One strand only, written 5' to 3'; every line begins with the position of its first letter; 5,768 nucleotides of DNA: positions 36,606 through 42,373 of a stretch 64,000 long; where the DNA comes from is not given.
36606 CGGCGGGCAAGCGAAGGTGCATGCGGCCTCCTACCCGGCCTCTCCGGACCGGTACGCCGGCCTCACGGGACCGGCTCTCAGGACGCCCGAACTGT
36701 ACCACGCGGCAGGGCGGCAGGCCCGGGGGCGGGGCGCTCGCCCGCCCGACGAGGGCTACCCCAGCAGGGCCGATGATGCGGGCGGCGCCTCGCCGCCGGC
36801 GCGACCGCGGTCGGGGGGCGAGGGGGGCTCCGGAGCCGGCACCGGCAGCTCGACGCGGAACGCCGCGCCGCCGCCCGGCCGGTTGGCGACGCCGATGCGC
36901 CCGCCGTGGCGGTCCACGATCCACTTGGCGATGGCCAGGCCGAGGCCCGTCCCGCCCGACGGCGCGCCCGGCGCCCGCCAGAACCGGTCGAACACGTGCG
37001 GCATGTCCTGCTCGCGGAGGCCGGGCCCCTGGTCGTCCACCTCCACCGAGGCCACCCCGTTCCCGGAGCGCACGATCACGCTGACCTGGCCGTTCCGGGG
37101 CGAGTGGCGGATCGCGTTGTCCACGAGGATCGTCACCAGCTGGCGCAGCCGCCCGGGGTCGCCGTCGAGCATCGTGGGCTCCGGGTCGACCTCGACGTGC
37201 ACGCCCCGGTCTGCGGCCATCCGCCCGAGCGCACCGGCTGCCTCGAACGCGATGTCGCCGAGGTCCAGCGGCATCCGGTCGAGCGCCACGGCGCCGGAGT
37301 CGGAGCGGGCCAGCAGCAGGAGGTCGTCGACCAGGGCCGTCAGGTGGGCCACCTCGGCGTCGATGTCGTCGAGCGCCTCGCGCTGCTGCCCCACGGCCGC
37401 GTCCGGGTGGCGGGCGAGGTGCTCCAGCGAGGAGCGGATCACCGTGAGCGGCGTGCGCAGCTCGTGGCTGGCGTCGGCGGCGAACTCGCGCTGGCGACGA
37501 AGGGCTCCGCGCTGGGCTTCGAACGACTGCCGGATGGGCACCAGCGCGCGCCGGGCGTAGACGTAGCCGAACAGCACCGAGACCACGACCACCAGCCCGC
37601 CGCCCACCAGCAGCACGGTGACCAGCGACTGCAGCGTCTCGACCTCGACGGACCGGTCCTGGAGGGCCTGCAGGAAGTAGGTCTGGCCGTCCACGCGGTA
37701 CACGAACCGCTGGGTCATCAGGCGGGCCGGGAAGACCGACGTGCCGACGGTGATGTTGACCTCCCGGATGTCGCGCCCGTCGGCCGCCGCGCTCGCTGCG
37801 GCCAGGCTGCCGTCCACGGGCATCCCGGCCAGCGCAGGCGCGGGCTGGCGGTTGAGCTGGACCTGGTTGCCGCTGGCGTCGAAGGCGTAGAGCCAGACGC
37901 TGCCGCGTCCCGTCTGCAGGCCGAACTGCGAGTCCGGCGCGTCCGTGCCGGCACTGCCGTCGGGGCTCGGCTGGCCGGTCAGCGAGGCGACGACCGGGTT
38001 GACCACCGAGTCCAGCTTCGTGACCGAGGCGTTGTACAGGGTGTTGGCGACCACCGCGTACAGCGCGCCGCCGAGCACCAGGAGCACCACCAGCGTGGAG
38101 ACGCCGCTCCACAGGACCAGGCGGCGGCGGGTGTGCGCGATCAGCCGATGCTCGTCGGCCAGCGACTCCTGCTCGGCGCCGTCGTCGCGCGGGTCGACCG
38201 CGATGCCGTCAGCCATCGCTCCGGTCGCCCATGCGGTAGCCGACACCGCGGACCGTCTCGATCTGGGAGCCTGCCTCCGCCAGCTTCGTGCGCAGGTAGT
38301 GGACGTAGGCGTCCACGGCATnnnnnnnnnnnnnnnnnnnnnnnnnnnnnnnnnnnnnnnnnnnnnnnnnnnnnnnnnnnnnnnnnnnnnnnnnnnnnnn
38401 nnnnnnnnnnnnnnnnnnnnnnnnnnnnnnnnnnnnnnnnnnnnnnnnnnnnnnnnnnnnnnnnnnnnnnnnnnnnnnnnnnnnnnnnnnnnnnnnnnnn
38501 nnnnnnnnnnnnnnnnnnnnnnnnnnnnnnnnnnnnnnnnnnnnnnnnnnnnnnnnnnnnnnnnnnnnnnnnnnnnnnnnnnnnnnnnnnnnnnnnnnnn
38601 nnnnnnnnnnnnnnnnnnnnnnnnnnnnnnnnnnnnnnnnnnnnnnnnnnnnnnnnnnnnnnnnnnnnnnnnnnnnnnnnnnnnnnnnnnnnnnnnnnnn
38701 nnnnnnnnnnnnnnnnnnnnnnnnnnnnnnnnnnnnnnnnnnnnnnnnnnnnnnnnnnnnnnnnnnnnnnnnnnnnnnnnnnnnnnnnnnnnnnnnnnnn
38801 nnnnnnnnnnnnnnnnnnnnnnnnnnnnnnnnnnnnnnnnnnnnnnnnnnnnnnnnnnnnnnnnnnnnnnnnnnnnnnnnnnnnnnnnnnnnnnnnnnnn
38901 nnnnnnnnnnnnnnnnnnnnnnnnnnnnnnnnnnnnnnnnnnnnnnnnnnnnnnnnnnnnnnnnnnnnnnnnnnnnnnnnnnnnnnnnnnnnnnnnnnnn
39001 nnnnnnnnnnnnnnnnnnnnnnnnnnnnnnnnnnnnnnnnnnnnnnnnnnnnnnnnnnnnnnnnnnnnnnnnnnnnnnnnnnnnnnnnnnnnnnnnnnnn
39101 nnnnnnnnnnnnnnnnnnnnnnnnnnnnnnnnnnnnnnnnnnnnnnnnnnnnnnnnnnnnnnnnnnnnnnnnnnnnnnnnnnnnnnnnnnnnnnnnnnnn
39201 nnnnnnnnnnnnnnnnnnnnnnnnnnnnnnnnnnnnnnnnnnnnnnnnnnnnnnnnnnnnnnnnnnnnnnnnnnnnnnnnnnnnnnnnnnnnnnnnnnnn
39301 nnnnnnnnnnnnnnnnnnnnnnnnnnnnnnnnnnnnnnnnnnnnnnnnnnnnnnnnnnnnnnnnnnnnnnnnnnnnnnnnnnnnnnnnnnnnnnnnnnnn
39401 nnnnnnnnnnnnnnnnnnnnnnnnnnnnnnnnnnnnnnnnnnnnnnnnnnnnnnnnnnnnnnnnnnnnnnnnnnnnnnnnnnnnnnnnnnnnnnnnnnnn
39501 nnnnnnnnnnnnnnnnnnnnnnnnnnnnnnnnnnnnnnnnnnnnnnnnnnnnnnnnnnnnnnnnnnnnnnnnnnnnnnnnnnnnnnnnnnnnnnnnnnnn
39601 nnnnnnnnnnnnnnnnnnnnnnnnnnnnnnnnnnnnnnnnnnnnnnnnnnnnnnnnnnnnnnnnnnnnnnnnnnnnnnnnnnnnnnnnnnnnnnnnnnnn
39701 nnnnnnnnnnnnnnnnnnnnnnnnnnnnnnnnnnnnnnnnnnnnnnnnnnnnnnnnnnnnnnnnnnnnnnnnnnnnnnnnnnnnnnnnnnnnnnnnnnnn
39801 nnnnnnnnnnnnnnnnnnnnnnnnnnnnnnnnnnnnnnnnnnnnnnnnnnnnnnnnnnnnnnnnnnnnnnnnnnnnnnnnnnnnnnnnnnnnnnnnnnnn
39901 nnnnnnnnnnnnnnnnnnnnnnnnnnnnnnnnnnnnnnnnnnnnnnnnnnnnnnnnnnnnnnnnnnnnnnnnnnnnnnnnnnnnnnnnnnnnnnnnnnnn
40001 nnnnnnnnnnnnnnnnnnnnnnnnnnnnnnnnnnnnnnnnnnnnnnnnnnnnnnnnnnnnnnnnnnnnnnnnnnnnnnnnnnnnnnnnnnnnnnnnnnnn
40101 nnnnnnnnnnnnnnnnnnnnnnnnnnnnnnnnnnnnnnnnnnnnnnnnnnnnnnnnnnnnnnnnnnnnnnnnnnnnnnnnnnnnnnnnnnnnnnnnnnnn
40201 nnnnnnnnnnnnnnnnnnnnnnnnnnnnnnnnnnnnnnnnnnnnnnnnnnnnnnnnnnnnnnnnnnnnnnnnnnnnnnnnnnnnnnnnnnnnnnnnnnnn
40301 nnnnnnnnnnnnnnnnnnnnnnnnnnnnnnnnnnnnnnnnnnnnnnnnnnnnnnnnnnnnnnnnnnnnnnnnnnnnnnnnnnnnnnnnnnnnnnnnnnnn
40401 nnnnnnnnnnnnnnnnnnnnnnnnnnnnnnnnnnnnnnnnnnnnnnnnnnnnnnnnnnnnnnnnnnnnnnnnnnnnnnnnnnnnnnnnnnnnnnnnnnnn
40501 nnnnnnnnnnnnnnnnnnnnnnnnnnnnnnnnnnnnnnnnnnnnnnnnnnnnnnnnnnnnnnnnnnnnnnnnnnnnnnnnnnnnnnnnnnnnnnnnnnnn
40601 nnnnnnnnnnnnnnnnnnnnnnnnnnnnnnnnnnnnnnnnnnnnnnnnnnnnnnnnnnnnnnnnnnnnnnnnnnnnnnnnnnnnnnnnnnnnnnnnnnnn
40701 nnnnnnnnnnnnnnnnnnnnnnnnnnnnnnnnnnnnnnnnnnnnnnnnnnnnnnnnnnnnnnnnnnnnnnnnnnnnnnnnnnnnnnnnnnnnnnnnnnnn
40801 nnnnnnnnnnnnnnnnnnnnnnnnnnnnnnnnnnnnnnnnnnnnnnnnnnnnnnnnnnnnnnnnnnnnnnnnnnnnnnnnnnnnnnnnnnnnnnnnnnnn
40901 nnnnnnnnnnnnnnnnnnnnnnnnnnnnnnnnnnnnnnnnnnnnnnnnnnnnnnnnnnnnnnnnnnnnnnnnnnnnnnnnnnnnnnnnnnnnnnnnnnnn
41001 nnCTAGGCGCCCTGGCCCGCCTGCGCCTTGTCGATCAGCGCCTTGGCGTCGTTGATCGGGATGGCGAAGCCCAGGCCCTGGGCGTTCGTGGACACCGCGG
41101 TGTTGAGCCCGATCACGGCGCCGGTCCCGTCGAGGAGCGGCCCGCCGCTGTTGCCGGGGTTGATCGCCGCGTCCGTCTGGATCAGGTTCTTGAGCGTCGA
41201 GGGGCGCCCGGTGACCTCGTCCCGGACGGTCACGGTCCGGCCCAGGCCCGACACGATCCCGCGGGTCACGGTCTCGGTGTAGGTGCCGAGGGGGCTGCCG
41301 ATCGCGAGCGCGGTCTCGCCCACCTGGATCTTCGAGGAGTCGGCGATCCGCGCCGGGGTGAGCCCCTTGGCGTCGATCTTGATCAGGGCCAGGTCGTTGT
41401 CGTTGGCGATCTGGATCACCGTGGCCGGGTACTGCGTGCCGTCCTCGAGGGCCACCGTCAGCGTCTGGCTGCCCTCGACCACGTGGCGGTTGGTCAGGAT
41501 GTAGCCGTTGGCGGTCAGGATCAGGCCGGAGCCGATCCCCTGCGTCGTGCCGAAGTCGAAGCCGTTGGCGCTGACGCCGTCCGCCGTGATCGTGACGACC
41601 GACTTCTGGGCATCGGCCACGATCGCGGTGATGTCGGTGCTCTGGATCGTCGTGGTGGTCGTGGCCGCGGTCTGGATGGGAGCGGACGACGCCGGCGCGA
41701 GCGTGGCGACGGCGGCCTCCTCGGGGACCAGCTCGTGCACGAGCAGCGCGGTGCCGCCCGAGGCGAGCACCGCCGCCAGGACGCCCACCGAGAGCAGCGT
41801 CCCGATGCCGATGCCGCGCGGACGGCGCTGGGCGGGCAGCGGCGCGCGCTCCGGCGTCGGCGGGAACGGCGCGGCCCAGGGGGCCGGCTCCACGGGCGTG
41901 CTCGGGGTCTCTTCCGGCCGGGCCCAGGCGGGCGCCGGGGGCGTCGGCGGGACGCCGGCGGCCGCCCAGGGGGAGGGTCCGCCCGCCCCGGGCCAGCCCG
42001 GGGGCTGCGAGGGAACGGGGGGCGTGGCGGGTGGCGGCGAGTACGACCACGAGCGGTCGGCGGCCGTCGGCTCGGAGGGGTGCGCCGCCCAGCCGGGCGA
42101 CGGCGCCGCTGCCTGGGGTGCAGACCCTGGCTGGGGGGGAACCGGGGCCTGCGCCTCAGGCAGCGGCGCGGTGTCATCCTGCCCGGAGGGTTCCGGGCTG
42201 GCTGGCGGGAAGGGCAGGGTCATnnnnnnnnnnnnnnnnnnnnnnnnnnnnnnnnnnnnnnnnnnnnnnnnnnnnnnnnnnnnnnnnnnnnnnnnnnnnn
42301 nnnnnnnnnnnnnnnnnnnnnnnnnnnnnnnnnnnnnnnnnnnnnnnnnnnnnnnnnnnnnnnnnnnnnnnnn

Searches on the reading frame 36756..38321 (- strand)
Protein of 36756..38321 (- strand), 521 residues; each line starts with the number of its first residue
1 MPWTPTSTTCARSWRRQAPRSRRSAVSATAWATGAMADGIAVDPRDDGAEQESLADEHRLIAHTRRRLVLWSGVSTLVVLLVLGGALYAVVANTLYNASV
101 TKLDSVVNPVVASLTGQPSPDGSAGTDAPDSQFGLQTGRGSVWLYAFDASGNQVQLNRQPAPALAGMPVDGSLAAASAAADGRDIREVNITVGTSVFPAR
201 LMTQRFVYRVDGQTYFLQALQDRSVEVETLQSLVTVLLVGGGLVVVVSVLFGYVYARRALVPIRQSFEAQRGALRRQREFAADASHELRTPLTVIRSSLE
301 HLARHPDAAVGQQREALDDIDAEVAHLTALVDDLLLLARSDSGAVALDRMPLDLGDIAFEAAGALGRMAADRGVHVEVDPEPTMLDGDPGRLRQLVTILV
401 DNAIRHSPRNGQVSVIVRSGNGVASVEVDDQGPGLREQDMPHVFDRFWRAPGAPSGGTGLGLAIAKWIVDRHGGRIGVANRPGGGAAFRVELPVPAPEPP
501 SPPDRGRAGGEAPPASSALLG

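Call 23: search_protein_families(library=pfam, proteins=[window:36756-38321:-], max_evalue=0.001)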
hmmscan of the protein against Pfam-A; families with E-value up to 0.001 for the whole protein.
window:36756-38321:- (521 aa): 2 families
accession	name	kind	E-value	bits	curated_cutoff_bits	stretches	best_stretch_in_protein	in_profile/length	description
PF02518.31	HATPase_c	-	3.4e-27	95.5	26.4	1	387-495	1-110/111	Histidine kinase-, DNA gyrase B-, and HSP90-like ATPase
PF00512.31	HisKA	-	1.3e-17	64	26.9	1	277-343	2-66/66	His Kinase A (phospho-acceptor) domain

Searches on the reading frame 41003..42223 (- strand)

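Call 23: search_protein_families(library=pfam, proteins=[window:41003-42223:-], max_evalue=0.001)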
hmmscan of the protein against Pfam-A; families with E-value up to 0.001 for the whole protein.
window:41003-42223:- (406 aa): 2 families
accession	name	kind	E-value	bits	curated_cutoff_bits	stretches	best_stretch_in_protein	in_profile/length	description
PF13365.12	Trypsin_2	-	3.9e-34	118.9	27.6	1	231-373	1-144/144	Trypsin-like peptidase domain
PF00089.32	Trypsin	-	9.7e-20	71.8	20.6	1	230-397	25-220/220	Trypsin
